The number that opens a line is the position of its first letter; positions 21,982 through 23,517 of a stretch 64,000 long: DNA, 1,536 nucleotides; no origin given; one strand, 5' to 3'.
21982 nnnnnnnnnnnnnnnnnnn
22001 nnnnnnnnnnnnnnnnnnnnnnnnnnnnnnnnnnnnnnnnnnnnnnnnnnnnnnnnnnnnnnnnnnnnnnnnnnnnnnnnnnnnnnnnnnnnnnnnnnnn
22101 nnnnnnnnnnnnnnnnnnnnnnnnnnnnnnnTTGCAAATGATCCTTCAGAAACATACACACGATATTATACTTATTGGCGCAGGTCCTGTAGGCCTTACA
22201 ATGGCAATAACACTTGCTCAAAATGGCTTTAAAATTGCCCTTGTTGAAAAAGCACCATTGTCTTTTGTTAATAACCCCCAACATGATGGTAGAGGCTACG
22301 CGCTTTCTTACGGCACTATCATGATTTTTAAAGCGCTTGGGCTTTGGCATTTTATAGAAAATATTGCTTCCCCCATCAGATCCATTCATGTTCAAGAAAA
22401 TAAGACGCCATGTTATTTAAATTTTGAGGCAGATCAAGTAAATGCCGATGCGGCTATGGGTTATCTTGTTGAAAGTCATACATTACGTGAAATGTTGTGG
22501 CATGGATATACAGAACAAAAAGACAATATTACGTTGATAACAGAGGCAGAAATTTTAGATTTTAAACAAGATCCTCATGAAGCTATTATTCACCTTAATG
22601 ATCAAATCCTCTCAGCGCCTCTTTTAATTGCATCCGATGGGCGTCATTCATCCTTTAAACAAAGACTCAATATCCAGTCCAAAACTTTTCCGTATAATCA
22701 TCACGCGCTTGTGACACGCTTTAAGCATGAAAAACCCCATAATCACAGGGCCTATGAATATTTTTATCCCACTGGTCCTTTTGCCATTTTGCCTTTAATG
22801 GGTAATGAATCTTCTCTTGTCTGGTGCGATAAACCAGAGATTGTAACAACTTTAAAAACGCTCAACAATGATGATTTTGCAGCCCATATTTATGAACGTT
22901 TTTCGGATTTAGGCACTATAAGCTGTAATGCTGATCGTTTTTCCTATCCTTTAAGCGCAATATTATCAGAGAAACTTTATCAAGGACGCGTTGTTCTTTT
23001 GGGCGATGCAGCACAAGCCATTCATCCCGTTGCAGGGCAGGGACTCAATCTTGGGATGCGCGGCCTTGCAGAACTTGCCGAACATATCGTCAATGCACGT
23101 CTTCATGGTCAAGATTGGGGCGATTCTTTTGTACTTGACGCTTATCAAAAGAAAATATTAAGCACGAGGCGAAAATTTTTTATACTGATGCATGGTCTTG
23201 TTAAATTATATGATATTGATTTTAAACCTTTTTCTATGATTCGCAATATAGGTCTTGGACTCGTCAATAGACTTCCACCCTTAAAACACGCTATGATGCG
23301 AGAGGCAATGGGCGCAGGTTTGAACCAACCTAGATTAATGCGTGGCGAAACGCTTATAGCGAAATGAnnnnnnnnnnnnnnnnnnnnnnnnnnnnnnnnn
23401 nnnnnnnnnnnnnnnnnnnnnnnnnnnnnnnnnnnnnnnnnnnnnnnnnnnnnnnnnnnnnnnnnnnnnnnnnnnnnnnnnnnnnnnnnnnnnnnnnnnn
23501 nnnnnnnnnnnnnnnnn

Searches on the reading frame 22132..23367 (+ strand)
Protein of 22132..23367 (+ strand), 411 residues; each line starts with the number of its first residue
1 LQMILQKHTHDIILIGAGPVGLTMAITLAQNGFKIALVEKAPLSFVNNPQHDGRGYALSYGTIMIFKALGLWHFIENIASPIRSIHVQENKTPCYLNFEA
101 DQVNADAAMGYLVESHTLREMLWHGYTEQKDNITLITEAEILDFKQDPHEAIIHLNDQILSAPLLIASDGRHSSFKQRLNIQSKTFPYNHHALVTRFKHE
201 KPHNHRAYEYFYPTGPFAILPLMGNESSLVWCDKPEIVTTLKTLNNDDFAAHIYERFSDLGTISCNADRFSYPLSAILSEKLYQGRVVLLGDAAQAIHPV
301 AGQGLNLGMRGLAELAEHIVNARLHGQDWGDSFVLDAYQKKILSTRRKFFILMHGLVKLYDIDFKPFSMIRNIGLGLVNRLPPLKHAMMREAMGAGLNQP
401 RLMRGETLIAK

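Call 24: search_protein_families(library=pfam, proteins=[window:22132-23367:+], max_evalue=0.001)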
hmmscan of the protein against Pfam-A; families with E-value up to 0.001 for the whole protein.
window:22132-23367:+ (411 aa): 9 families
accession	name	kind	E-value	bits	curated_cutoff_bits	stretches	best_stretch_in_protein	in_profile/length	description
PF01494.25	FAD_binding_3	-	2.5e-27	96.5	22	1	11-341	3-337/349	FAD binding domain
PF07992.20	Pyr_redox_2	-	3.1e-06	27.3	26.1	1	11-54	2-31/291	Pyridine nucleotide-disulphide oxidoreductase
PF01946.23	Thi4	-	9.2e-06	25.5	26.2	1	2-40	10-49/235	Thi4 family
PF05834.18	Lycopene_cycl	-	1.2e-05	25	23.4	0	11-48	1-41/380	Lycopene cyclase protein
PF13450.12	NAD_binding_8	-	2e-05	25.2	21.9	1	15-66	2-53/68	NAD(P)-binding Rossmann-like domain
PF13738.12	Pyr_redox_3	-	5.6e-05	23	30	1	13-43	1-32/305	Pyridine nucleotide-disulphide oxidoreductase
PF01266.30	DAO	-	0.00012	22.2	27.9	1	11-41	1-31/353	FAD dependent oxidoreductase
PF00890.30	FAD_binding_2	-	0.0002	21.2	20.4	1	11-42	1-32/414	FAD binding domain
PF03486.20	HI0933_like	-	0.00023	21.2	50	0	11-41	2-32/244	HI0933-like protein Rossmann domain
